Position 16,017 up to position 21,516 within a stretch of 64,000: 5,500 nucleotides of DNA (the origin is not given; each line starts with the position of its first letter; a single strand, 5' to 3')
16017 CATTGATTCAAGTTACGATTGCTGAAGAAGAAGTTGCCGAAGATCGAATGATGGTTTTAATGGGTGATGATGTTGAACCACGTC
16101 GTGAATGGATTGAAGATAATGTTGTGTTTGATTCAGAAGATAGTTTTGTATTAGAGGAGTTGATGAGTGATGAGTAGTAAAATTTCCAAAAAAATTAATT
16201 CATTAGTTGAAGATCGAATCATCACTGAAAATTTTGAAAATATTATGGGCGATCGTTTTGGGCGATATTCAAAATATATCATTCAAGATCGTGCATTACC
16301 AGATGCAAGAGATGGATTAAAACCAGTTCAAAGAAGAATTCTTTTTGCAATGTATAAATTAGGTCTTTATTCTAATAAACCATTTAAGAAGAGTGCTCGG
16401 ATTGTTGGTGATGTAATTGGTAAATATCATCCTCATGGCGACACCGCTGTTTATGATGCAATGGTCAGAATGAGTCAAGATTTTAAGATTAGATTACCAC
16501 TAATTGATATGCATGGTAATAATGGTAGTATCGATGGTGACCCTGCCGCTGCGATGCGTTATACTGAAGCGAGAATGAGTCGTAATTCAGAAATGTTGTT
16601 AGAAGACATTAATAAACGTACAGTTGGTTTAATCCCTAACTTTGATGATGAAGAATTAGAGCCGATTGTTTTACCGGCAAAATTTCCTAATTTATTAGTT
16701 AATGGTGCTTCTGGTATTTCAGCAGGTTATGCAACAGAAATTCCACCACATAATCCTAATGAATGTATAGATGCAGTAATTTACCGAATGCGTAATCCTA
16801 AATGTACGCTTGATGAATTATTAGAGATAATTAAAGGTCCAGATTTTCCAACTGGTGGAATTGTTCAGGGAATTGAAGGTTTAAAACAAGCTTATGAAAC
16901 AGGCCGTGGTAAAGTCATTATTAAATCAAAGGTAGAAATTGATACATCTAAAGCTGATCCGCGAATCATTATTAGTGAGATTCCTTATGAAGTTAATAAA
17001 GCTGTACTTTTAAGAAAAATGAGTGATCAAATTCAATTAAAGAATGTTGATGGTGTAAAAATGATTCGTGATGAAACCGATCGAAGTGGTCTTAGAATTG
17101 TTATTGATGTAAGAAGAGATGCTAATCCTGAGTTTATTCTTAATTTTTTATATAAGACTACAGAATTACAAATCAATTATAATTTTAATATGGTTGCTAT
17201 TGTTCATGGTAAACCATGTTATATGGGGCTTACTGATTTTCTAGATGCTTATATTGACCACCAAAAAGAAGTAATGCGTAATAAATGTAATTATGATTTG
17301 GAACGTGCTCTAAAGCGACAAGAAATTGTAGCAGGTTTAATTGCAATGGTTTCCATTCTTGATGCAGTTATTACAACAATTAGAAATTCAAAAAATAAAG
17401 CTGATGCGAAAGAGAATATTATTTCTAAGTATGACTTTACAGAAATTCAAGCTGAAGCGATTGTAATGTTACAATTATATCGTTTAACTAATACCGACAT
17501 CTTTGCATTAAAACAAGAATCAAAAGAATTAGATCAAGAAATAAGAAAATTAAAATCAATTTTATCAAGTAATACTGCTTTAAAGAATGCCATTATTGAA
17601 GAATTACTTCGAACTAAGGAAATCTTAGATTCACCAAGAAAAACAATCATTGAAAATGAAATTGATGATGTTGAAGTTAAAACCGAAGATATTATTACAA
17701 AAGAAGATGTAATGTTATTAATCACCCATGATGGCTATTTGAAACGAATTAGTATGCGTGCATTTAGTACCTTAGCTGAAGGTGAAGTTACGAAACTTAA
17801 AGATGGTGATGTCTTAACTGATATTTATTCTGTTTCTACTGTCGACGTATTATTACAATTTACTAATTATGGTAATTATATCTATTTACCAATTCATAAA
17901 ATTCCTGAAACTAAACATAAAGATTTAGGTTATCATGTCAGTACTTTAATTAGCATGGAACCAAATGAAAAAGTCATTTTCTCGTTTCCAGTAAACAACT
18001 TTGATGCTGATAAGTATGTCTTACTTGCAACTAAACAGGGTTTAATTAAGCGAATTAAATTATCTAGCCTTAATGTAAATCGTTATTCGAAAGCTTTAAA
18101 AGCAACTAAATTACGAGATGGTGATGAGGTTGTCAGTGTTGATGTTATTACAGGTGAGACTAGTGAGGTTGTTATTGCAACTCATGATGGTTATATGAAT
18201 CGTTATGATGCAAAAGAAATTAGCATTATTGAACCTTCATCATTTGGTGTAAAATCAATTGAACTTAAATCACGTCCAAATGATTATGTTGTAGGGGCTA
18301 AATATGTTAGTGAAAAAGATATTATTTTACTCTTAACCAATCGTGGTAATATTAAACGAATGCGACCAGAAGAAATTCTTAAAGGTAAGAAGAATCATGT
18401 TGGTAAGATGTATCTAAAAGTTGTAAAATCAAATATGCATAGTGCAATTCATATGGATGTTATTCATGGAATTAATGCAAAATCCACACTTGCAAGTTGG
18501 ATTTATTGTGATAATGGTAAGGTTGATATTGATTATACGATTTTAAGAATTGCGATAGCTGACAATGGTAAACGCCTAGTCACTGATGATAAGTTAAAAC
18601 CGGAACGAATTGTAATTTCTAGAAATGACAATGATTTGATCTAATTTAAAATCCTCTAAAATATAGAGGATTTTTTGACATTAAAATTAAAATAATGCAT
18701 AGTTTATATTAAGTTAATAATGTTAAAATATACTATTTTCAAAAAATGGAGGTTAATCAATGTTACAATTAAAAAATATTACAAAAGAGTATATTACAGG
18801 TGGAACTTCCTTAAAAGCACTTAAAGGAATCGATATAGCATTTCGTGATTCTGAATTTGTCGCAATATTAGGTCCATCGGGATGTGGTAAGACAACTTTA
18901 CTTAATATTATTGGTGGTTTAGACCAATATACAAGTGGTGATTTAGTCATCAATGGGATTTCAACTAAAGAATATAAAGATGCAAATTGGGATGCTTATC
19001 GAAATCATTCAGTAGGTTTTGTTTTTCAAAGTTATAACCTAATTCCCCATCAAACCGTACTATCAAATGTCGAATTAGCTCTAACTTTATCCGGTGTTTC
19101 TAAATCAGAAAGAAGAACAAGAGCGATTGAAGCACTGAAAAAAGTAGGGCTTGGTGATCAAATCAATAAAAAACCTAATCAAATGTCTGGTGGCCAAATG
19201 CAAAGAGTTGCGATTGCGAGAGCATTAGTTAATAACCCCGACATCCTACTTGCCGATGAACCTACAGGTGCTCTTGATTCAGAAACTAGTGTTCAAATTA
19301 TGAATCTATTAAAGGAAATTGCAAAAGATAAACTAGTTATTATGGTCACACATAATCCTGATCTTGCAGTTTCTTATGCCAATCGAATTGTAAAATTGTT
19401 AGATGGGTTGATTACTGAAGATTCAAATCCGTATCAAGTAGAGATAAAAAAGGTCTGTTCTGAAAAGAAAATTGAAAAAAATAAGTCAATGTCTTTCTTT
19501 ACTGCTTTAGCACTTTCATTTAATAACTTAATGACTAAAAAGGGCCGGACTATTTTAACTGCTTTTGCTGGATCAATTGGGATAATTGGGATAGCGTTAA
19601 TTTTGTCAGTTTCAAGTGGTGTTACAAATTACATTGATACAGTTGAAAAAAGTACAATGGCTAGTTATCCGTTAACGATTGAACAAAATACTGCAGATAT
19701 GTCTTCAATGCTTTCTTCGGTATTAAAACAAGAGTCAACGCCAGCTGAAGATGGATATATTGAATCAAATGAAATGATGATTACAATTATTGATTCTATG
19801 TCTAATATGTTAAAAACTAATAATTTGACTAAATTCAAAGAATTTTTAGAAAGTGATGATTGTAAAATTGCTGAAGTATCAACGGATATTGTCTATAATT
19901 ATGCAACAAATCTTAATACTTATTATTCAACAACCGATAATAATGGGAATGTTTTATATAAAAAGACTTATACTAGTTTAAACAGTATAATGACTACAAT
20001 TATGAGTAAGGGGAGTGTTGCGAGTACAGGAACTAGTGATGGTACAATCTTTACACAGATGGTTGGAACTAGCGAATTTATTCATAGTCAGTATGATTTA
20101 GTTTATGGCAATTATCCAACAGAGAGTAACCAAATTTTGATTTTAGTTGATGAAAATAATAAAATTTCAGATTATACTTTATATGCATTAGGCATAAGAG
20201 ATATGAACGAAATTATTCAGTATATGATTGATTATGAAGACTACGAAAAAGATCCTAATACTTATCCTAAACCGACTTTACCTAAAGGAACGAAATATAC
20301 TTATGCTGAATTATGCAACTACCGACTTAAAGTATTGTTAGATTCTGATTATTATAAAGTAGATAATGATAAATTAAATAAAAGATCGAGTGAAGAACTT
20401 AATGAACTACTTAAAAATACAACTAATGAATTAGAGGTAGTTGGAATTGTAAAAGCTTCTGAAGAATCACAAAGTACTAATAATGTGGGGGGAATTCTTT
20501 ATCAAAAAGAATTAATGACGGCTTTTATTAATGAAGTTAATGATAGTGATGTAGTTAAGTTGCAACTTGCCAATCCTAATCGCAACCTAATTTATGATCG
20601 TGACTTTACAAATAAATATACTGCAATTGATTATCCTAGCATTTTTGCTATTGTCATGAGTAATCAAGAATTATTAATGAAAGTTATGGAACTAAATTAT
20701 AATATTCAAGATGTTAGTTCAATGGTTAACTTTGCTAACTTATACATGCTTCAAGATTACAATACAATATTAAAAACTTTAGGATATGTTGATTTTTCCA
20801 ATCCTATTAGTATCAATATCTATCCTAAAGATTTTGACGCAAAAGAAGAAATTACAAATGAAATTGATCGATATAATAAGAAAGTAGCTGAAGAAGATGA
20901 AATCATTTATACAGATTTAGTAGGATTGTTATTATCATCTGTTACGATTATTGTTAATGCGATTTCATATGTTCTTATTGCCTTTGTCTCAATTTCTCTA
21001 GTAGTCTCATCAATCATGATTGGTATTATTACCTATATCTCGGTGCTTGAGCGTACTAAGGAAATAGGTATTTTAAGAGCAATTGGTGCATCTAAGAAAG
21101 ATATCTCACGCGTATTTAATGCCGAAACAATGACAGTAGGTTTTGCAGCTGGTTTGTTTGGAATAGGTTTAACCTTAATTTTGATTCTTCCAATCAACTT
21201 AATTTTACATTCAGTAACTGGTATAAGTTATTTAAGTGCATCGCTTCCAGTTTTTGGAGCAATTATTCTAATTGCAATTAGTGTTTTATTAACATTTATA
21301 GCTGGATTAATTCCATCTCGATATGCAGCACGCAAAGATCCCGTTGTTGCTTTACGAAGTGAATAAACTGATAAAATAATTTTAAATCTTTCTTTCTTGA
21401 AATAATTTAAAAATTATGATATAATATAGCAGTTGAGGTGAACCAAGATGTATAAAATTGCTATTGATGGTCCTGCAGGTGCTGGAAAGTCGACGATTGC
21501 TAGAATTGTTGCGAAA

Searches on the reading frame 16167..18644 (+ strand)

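Call 7: search_protein_families(library=ncbifam, proteins=[window:16167-18644:+], max_evalue=1e-8)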
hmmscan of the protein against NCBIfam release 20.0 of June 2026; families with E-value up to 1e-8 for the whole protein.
window:16167-18644:+ (825 aa): 10 families
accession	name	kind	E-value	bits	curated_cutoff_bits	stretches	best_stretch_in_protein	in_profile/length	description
TIGR01061.1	parC_Gpos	equivalog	4.5e-284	944.5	813.25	1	20-754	3-734/737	DNA topoisomerase IV subunit A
NF004044.1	PRK05561.1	subfamily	2.6e-241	803.4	654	1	23-757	2-735/738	DNA topoisomerase (ATP-hydrolyzing)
NF004043.1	PRK05560.1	equivalog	6.4e-241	801.6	902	1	18-757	2-740/798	DNA gyrase subunit A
TIGR01063.1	gyrA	equivalog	1.4e-240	800.5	877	1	20-755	3-738/800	DNA topoisomerase (ATP-hydrolyzing) subunit A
NF010586.0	PRK13979.1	equivalog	3.1e-206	687.3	1475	2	8-660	3-664/957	DNA topoisomerase IV subunit A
NF038098.1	GyrA_w_intein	exception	2.3e-161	539.2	1850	2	133-738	538-1149/1232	intein-containing DNA gyrase subunit A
TIGR01062.1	parC_Gneg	equivalog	1e-145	486.7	628.9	1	22-746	5-721/735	DNA topoisomerase IV subunit A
NF007209.0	PRK09631.1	equivalog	2.7e-64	217.9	644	1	22-526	3-483/635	DNA topoisomerase IV subunit A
NF009397.0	PRK12758.1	equivalog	8.1e-61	206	780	1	18-471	18-447/870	DNA gyrase/topoisomerase IV subunit A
NF007208.0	PRK09630.1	equivalog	1.8e-40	139.3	598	1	25-410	6-362/479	DNA topoisomerase IV subunit A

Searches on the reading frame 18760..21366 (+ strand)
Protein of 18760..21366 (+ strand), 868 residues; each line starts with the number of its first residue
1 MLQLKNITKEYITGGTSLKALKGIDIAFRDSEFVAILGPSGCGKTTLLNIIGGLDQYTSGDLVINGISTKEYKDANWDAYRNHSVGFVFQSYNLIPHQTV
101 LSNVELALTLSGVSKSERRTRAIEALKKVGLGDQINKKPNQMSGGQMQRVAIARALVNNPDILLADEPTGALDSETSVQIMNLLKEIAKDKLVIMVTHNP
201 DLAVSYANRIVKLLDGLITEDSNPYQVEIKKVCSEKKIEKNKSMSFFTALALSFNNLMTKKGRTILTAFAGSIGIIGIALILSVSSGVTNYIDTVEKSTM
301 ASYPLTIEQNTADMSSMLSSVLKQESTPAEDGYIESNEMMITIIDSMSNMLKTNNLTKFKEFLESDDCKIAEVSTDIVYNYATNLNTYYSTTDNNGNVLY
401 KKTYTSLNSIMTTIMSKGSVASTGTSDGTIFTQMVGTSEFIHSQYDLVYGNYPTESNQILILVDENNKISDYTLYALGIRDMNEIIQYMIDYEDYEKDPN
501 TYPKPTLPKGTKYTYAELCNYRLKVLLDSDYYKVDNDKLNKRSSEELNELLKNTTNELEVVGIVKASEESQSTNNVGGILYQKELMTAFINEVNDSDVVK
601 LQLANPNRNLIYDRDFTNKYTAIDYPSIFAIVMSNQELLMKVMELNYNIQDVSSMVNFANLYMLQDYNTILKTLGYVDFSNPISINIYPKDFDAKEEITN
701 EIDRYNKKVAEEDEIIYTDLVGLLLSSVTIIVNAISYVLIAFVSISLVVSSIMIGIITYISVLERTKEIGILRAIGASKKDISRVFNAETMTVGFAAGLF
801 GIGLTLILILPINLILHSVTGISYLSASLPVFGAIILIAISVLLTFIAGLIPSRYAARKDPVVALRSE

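Call 7: search_protein_families(library=ncbifam, proteins=[window:18760-21366:+], max_evalue=1e-8)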
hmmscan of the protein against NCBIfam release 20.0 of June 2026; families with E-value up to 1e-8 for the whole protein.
window:18760-21366:+ (868 aa): 178 families (the best 25 are shown)
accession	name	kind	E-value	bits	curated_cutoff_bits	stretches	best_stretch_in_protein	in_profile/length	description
NF007826.0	PRK10535.1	equivalog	1.2e-83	281.5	966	2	1-285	4-293/648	macrolide ABC transporter ATP-binding protein/permease MacB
NF038007.1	ABC_ATP_DarD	equivalog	3.5e-62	209.7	375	1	1-216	1-216/218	darobactin export ABC transporter ATP-binding protein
TIGR02211.1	LolD_lipo_ex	equivalog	2.3e-61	207.2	307.75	1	1-219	1-220/221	lipoprotein-releasing ABC transporter ATP-binding protein LolD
TIGR03608.1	L_ocin_972_ABC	subfamily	7.9e-60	201.8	254.85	1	4-213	1-206/206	putative bacteriocin export ABC transporter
TIGR02673.1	FtsE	equivalog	7.5e-57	192.4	264.85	1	1-216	1-213/214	cell division ATP-binding protein FtsE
TIGR02982.1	heterocyst_DevA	subfamily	1.4e-55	188.3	295.8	1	2-218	2-219/220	ABC exporter ATP-binding subunit, DevA family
TIGR03265.1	PhnT2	equivalog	1.5e-55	188.9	457.7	1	2-227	5-222/353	putative 2-aminoethylphosphonate ABC transporter ATP-binding protein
TIGR02315.1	ABC_phnC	equivalog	3.2e-54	183.9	266.1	1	1-229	1-235/243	phosphonate ABC transporter ATP-binding protein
NF006987.0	PRK09452.1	equivalog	1.4e-53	181.9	482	1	2-227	18-235/378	spermidine/putrescine ABC transporter ATP-binding protein PotA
NF007879.0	PRK10584.1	equivalog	3.8e-51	174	336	1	2-221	7-227/228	putative ABC transporter ATP-binding protein YbbA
NF008639.0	PRK11629.1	equivalog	4.3e-51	173.6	360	1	1-220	6-226/234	lipoprotein-releasing ABC transporter ATP-binding protein LolD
NF040933.2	ABC_arch_GlcV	equivalog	2.4e-50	171.4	450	1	3-227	4-229/357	glucose ABC transporter ATP-binding protein GlcV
TIGR01186.1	proV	subfamily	4.5e-50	170.8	326.6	1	18-220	6-210/363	betaine/proline/choline family ABC transporter ATP-binding protein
NF043075.1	MMSYN1_0197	equivalog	8.7e-50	169.6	550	1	1-224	2-217/341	spermidine/putrescine ABC transporter ATP-binding protein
NF007027.0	PRK09493.1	equivalog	1.7e-49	168.3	379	1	1-235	1-230/240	glutamine ABC transporter ATP-binding protein GlnQ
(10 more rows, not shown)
